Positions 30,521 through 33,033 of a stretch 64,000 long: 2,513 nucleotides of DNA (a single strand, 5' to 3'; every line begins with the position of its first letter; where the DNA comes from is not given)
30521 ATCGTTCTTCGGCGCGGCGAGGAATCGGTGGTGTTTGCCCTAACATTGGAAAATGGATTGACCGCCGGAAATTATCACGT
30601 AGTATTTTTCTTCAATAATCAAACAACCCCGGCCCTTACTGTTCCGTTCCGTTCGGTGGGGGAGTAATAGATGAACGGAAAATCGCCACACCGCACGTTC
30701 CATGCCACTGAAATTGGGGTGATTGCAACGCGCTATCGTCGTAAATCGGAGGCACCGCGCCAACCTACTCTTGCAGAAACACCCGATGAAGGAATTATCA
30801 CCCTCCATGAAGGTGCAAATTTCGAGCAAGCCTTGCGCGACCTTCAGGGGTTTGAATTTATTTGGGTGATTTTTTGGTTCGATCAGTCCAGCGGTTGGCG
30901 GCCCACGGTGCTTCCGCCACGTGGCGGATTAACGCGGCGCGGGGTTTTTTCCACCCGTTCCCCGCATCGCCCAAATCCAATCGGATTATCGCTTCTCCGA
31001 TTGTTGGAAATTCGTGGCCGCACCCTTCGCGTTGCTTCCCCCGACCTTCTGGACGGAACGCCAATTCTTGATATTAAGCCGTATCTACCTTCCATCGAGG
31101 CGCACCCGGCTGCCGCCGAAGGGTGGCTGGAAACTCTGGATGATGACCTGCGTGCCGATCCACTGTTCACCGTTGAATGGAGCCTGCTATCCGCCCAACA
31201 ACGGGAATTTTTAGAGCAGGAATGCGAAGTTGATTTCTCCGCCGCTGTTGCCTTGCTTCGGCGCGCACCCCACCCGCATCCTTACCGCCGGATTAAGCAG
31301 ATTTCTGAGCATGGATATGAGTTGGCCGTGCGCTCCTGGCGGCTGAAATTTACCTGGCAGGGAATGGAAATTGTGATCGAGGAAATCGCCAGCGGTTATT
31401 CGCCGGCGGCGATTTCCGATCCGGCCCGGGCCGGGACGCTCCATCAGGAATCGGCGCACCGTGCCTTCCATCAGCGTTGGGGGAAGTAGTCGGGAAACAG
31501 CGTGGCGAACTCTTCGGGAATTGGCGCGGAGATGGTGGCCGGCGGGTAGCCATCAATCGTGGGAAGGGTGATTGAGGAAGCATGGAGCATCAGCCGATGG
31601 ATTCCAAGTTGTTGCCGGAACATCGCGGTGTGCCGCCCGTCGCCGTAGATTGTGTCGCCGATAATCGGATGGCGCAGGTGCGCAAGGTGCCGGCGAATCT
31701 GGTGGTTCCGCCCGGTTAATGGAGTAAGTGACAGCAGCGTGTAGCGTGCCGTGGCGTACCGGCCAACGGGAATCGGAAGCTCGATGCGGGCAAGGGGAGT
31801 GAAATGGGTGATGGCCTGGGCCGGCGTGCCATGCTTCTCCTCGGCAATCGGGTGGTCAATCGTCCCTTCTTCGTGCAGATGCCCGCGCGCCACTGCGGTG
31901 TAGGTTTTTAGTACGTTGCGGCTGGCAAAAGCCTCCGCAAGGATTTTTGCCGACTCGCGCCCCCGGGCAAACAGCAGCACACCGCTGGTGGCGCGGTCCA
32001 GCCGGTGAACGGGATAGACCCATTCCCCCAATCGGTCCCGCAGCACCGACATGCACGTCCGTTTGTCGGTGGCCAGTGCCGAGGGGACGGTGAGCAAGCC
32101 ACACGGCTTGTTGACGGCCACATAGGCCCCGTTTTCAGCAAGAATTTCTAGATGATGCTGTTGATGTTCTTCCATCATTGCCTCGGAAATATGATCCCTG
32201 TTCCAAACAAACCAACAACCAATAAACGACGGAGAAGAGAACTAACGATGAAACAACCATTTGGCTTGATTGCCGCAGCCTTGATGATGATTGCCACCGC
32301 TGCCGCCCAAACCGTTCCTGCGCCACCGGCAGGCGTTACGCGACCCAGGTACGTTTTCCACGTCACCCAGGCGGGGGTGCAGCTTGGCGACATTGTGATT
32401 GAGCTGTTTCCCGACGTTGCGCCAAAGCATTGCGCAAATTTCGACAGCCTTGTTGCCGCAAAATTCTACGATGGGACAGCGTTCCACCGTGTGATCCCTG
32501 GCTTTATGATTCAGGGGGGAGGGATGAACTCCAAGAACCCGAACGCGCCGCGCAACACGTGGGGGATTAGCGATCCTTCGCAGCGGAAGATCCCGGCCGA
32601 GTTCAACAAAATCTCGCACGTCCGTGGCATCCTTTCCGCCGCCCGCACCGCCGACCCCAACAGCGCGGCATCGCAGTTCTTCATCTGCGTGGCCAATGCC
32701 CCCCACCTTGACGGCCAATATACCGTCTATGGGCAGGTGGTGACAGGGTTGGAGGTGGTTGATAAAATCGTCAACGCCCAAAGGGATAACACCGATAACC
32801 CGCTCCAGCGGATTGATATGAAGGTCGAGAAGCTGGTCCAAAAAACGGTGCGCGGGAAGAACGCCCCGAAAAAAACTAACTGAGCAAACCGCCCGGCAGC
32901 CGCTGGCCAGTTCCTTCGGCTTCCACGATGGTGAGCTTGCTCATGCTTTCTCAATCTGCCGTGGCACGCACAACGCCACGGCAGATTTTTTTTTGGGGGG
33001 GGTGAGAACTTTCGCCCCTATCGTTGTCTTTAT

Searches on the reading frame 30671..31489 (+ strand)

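Call 60: search_protein_families(library=pfam, proteins=[window:30671-31489:+], max_evalue=0.00001)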
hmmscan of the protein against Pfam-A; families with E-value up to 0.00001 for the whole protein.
window:30671-31489:+ (272 aa): 1 family
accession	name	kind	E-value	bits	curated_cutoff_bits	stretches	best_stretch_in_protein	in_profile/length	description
PF01980.22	TrmO_N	-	1.3e-38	132.2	26.8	1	28-142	2-115/116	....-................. O N-terminal domain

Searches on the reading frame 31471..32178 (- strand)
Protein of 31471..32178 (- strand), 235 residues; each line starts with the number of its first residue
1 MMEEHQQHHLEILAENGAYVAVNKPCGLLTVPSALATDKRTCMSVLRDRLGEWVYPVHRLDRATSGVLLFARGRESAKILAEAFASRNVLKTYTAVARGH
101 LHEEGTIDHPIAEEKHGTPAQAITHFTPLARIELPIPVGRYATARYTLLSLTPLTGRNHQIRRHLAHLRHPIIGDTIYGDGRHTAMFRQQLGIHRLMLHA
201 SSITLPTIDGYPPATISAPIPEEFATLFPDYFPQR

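Call 60: search_protein_families(library=pfam, proteins=[window:31471-32178:-], max_evalue=0.00001)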
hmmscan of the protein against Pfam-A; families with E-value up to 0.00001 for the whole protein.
window:31471-32178:- (235 aa): 1 family
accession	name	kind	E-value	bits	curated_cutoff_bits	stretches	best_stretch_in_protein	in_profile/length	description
PF00849.27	PseudoU_synth_2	-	3.2e-33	115.5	26.8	1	19-167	2-152/152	RNA pseudouridylate synthase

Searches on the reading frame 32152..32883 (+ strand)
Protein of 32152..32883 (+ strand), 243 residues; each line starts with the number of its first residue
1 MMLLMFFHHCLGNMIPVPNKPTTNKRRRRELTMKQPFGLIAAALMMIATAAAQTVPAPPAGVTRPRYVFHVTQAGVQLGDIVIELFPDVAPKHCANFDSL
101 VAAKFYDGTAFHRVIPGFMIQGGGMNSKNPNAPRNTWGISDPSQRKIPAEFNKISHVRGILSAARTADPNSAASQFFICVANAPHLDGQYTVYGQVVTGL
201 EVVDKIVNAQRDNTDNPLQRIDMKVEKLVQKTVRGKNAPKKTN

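Call 60: search_protein_families(library=pfam, proteins=[window:32152-32883:+], max_evalue=0.00001)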
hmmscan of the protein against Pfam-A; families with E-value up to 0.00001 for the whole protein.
window:32152-32883:+ (243 aa): 1 family
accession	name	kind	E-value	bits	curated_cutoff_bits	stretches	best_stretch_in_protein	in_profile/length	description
PF00160.26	Pro_isomerase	-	2.1e-50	171.5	21.7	1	75-223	8-154/159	Cyclophilin type peptidyl-prolyl cis-trans isomerase/CLD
